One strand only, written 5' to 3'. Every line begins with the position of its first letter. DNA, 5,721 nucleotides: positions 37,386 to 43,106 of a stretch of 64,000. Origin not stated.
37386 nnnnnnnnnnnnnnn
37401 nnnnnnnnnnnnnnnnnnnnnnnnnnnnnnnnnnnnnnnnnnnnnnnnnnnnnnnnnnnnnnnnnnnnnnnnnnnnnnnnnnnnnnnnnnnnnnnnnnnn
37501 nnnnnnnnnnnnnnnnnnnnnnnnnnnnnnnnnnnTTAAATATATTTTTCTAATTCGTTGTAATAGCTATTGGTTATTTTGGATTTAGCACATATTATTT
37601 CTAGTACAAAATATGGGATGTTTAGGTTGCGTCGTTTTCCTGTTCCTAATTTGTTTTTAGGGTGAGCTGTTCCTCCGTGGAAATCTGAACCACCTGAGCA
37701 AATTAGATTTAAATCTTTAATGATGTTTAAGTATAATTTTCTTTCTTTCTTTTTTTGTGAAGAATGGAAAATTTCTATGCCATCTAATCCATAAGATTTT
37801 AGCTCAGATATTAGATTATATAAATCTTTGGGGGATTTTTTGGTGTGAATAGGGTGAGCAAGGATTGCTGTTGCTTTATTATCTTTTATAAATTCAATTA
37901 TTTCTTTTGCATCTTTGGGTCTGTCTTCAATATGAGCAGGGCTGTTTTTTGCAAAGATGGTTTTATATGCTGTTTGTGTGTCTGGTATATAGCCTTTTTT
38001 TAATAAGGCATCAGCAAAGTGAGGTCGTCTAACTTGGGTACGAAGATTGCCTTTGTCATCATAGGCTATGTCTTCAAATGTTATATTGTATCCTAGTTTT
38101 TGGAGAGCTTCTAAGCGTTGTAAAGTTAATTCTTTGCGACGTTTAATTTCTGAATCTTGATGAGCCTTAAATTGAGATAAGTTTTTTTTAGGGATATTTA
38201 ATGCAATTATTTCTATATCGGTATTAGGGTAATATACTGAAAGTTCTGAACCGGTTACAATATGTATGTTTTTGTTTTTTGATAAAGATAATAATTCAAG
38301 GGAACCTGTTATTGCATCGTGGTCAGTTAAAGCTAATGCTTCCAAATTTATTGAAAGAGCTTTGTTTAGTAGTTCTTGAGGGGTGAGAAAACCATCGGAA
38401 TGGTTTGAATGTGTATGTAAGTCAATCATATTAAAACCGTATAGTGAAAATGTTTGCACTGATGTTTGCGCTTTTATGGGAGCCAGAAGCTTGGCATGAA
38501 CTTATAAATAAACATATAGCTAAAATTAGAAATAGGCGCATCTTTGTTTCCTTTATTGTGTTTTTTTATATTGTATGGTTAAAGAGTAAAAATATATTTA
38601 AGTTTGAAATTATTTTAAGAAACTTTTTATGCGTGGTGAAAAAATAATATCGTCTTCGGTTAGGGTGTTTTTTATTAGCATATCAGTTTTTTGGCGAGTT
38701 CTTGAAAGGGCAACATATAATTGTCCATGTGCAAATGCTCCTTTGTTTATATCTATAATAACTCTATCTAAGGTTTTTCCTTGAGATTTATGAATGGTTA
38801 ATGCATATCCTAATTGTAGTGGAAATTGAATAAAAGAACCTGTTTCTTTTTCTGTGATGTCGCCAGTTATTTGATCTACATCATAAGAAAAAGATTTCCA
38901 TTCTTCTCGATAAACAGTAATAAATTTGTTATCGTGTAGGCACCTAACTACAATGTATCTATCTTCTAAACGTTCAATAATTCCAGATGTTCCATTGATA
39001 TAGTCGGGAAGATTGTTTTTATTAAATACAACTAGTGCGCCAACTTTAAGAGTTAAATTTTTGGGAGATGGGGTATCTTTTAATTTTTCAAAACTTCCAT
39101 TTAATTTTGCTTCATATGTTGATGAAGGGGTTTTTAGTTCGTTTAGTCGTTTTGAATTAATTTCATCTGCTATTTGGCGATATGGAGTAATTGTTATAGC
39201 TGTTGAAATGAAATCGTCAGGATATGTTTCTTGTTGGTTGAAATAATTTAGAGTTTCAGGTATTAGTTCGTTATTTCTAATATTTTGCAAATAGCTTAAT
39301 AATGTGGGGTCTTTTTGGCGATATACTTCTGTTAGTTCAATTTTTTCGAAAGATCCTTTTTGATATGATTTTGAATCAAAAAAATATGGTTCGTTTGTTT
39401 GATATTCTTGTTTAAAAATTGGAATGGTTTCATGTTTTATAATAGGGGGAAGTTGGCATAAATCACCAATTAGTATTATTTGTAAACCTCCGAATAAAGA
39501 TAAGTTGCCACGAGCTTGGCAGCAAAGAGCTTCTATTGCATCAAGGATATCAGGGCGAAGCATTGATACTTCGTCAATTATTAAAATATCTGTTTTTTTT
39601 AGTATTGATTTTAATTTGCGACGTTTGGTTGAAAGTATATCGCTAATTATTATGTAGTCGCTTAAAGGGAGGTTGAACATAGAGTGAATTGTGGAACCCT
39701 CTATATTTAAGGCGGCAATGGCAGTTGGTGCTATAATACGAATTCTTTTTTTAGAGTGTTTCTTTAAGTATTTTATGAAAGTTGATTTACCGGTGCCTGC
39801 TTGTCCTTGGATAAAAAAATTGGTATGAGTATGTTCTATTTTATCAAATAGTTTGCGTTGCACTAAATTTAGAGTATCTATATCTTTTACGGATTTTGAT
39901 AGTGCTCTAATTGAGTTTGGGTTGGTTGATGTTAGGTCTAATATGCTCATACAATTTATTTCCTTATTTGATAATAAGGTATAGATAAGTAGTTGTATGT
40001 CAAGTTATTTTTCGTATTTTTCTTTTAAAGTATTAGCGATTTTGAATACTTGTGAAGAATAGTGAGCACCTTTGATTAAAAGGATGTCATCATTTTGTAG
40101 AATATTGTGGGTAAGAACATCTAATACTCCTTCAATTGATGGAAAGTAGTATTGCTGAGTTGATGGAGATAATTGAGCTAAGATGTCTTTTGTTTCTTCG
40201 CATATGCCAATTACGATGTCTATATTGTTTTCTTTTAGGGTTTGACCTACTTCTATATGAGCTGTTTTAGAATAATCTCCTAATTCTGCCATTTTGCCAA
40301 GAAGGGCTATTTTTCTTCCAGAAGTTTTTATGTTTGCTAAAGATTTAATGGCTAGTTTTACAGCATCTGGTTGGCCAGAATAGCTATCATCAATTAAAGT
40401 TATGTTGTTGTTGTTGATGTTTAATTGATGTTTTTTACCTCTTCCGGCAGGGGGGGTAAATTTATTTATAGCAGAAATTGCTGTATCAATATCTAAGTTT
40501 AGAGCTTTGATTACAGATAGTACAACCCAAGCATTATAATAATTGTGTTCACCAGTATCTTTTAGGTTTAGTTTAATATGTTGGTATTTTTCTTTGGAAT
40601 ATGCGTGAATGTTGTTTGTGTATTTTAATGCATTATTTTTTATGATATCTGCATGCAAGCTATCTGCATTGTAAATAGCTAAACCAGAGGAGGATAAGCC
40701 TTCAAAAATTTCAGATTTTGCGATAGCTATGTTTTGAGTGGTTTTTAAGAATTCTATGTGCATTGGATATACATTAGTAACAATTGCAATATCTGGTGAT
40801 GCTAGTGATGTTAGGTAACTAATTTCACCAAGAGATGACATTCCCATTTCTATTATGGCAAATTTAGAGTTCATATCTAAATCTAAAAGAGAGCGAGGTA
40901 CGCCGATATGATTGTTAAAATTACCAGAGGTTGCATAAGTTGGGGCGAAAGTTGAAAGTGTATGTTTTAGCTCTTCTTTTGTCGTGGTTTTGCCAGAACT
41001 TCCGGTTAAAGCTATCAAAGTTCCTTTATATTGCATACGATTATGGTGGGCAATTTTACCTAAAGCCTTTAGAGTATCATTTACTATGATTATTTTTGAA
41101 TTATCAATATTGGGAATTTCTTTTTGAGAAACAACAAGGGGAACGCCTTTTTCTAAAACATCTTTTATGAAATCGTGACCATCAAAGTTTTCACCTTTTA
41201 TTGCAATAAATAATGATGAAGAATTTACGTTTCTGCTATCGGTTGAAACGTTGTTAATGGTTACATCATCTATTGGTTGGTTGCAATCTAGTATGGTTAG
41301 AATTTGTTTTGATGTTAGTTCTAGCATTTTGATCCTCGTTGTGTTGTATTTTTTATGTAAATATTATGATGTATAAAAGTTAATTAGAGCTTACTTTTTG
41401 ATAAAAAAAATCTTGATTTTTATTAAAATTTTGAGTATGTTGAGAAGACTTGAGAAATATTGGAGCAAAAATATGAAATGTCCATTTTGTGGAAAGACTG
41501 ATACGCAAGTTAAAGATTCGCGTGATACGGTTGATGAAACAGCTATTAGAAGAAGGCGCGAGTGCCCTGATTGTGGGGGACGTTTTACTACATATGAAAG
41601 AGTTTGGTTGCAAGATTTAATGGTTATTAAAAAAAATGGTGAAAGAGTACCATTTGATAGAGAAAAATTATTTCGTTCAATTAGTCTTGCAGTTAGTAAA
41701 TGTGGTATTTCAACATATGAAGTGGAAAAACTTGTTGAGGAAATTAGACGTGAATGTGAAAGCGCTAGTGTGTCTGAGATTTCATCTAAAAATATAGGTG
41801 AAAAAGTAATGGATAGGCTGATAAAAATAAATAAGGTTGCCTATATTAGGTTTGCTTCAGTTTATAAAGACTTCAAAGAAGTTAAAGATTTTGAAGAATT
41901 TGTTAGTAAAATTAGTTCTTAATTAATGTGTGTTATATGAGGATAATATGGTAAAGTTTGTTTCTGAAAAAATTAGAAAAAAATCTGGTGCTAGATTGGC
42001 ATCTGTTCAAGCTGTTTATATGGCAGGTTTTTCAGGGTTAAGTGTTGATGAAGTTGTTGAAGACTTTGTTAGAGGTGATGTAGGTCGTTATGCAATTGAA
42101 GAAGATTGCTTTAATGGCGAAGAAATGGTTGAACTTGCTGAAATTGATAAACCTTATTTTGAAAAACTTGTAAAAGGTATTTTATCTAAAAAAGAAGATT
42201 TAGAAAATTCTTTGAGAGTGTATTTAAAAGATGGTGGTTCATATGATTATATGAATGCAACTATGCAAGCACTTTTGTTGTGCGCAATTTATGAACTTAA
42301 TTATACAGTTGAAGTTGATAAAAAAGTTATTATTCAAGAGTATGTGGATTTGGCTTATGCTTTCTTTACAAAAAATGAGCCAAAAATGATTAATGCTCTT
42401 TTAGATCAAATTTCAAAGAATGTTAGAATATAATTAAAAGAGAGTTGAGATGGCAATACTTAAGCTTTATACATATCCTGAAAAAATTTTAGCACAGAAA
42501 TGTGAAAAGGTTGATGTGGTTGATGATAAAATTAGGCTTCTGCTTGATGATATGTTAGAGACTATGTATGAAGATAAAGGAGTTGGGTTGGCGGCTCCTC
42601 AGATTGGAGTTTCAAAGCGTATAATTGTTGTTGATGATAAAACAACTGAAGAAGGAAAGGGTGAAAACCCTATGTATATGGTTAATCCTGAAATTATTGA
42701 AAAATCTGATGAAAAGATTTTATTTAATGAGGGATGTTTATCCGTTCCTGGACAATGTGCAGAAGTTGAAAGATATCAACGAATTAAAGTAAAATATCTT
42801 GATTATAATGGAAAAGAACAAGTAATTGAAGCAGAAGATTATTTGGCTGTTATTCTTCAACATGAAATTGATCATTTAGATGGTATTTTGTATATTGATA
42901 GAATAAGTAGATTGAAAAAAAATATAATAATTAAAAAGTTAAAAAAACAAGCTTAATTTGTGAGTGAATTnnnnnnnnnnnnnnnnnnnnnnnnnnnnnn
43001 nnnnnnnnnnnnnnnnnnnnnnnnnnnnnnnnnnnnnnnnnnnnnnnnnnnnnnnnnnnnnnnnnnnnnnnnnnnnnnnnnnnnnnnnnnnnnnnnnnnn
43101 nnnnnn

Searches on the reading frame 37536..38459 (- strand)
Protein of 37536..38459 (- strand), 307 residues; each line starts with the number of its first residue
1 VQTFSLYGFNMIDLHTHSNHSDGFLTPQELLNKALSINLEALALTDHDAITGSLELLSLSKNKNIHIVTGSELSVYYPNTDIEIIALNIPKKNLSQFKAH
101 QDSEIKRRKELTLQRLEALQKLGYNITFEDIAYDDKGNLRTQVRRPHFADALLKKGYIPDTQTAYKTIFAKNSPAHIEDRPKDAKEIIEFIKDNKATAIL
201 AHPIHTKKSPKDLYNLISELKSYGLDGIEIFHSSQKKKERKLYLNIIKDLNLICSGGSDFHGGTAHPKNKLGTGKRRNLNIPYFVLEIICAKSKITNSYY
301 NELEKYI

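Call 30: search_protein_families(library=pfam, proteins=[window:37536-38459:-], max_evalue=0.00001)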
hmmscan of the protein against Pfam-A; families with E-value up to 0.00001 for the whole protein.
window:37536-38459:- (307 aa): 1 family
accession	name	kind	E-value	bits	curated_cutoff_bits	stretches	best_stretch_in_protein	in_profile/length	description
PF02811.25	PHP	-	2.5e-12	47.9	26.4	1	13-191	1-148/164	PHP domain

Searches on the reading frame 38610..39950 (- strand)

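Call 30: search_protein_families(library=pfam, proteins=[window:38610-39950:-], max_evalue=0.00001)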
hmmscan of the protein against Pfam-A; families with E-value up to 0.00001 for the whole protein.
window:38610-39950:- (446 aa): 8 families
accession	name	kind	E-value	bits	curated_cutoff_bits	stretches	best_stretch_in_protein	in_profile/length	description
PF05970.20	PIF1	-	1.1e-27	97.6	25.9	1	27-215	2-192/223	PIF1-like helicase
PF13604.12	AAA_30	-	1.9e-14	54.3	27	1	27-172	2-133/191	AAA domain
PF13245.12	AAA_19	-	3e-11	44.1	25.1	1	40-170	9-132/134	AAA domain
PF02689.20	Herpes_Helicase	-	4e-09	35.5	27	0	382-426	731-776/808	Helicase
PF01443.25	Viral_helicase1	-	3.7e-08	33.9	21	0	47-138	3-78/228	Viral superfamily 1 RNA helicase core domain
PF13086.12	AAA_11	-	3.1e-07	30.9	27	0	100-172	195-255/257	AAA domain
PF13538.12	UvrD_C_2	-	4e-07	30.2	27.4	1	381-421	2-48/52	UvrD-like helicase C-terminal domain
PF13401.12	AAA_22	-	7.4e-06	26.7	27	0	41-163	4-123/130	AAA domain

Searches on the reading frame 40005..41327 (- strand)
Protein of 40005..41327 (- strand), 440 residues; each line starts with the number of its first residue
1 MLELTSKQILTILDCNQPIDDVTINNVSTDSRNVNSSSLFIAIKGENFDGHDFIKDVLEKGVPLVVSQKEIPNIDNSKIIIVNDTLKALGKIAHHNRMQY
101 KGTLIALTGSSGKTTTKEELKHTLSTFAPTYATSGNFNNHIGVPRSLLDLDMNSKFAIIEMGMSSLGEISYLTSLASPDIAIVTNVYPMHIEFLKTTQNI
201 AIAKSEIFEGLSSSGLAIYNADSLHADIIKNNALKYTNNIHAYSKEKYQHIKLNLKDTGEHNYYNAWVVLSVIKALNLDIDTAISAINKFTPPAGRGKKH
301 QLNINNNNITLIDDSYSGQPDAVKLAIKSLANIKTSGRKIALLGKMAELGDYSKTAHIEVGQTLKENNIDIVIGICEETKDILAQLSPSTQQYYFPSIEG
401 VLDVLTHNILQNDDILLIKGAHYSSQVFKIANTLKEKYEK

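Call 30: search_protein_families(library=pfam, proteins=[window:40005-41327:-], max_evalue=0.00001)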
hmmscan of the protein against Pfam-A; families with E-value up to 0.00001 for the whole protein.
window:40005-41327:- (440 aa): 3 families
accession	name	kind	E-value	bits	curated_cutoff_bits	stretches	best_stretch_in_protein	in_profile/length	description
PF08245.18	Mur_ligase_M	-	1.6e-36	126.6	24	1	108-249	2-151/200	Mur ligase middle domain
PF02875.26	Mur_ligase_C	-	5.5e-14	53.5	28.4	1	306-421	9-126/127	Mur ligase, glutamate ligase domain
PF01225.30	Mur_ligase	-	5.8e-11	43.1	21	1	23-96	1-94/95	Mur ligase family, catalytic domain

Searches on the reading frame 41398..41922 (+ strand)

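Call 76: search_protein_families(library=pfam, proteins=[window:41398-41922:+], max_evalue=0.00001)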
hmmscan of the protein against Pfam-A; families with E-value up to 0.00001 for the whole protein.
window:41398-41922:+ (174 aa): 2 families
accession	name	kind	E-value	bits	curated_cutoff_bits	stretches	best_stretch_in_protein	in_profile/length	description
PF22811.2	Zn_ribbon_NrdR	-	3e-20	72.3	27.2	1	26-67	1-42/42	Transcriptional repressor NrdR-like, N-terminal domain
PF03477.21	ATP-cone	-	9.7e-20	71.3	25.8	1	75-161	2-87/88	ATP cone domain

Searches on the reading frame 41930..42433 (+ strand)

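Call 76: search_protein_families(library=pfam, proteins=[window:41930-42433:+], max_evalue=0.00001)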
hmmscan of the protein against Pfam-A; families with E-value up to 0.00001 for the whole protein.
window:41930-42433:+ (167 aa): 1 family
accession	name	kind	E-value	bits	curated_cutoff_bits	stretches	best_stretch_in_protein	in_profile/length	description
PF01029.23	NusB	-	1.8e-19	70.9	23.1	1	57-163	33-133/133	NusB family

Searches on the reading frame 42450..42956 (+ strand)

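Call 76: search_protein_families(library=pfam, proteins=[window:42450-42956:+], max_evalue=0.00001)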
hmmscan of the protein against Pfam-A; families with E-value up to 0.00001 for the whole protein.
window:42450-42956:+ (168 aa): 1 family
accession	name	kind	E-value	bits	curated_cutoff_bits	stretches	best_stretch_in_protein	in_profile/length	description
PF01327.26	Pep_deformylase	-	9.8e-60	201.1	22.8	1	4-157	2-155/156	Polypeptide deformylase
